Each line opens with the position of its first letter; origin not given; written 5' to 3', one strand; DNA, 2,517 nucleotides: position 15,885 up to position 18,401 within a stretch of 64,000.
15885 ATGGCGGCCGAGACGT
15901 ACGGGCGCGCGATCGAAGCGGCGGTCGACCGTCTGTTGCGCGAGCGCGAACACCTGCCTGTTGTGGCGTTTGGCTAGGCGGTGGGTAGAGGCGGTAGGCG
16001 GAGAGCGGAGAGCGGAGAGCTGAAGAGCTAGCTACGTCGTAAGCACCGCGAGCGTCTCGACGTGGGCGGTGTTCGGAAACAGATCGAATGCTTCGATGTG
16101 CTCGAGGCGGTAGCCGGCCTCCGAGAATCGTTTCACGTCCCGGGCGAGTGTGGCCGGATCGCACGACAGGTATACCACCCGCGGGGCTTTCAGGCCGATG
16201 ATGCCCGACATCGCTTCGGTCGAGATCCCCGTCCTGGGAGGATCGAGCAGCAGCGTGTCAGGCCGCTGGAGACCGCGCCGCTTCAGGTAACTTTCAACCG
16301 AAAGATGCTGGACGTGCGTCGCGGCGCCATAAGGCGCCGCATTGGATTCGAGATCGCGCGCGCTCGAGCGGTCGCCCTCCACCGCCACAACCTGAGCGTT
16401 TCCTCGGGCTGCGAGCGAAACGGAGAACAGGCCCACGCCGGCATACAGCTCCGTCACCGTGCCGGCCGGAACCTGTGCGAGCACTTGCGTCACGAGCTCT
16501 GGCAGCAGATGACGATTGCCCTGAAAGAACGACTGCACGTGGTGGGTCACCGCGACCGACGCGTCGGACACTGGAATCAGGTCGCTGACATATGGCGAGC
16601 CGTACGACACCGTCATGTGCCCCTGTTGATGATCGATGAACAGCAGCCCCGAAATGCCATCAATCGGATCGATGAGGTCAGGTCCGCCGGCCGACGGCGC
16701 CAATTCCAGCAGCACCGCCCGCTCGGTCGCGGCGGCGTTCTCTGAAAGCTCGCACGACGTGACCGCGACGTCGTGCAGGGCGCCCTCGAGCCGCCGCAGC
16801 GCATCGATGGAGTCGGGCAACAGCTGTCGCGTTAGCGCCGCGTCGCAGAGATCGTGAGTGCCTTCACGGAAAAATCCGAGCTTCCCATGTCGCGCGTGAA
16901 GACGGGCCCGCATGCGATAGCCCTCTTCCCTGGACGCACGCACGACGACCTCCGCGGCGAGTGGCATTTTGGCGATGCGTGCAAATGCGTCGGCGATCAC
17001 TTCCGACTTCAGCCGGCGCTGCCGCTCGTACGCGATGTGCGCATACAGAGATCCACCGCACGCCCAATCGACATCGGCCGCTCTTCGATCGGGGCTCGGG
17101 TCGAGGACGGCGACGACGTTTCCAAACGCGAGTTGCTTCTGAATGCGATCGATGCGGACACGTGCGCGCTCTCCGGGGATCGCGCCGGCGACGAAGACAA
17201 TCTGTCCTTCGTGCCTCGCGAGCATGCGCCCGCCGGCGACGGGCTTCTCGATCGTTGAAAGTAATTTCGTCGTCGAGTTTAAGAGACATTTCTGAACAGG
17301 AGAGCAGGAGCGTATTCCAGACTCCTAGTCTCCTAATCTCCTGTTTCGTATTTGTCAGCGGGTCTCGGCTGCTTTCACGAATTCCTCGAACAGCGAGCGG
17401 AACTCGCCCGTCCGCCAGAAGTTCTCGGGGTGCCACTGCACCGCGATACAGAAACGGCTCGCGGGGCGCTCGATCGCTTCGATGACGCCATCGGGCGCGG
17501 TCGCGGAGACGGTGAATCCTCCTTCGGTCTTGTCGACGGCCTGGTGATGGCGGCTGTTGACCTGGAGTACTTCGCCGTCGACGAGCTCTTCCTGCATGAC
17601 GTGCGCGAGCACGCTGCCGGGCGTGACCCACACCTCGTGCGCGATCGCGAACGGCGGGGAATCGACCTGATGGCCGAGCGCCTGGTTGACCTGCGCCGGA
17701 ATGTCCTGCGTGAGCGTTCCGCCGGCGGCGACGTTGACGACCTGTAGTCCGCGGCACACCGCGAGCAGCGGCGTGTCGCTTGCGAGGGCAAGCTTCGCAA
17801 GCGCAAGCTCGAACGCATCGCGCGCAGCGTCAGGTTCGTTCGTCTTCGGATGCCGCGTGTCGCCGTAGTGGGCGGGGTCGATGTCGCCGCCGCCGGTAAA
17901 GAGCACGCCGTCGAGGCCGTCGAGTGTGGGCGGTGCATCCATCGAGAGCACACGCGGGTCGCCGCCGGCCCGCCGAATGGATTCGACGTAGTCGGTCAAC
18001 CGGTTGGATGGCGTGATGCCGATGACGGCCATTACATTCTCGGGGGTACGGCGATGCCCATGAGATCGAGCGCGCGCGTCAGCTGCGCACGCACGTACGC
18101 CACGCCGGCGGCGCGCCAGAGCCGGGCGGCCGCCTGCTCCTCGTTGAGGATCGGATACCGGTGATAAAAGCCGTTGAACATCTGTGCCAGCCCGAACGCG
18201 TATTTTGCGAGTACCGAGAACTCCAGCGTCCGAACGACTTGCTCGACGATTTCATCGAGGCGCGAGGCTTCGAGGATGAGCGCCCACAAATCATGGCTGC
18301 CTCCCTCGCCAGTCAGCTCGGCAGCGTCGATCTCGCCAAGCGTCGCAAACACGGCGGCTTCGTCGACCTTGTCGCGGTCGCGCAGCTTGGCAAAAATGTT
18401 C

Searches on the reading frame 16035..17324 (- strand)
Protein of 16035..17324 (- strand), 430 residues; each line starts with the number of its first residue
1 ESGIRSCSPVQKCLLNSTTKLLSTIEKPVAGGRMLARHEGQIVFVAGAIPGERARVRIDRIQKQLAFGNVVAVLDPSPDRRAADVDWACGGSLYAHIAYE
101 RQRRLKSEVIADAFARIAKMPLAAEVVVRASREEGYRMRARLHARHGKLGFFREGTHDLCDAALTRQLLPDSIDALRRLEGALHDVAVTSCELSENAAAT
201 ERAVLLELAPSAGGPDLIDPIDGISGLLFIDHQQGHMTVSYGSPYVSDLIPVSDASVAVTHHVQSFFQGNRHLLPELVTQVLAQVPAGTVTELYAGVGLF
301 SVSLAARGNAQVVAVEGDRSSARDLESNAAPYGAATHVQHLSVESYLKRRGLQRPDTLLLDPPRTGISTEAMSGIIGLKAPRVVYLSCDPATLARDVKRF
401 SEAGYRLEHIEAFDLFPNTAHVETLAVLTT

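Call 32: search_protein_families(library=pfam, proteins=[window:16035-17324:-], max_evalue=0.001)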
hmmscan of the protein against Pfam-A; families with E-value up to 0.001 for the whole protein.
window:16035-17324:- (430 aa): 4 families
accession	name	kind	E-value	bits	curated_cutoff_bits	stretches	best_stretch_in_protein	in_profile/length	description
PF05958.17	tRNA_U5-meth_tr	-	5e-18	65.7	23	1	240-428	153-354/357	tRNA (Uracil-5-)-methyltransferase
PF01938.26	TRAM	-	1e-07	32.2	21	1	25-71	12-61/61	TRAM domain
PF03602.21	Cons_hypoth95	-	0.00012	22.2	24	1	285-363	40-122/182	Conserved hypothetical protein 95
PF02475.24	TRM5-TYW2_MTfase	-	0.00055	20.4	28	0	288-329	38-80/164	TRM5/TYW2 methyltransferase domain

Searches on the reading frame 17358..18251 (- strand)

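Call 32: search_protein_families(library=pfam, proteins=[window:17358-18251:-], max_evalue=0.001)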
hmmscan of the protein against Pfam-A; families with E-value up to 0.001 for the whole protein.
window:17358-18251:- (298 aa): 2 families
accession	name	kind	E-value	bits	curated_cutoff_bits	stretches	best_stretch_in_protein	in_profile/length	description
PF07722.19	Peptidase_C26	-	1.5e-56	192.1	20.5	1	86-276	27-219/219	Peptidase C26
PF00117.34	GATase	-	6.2e-13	49.3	22.8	1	148-293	61-189/190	Glutamine amidotransferase class-I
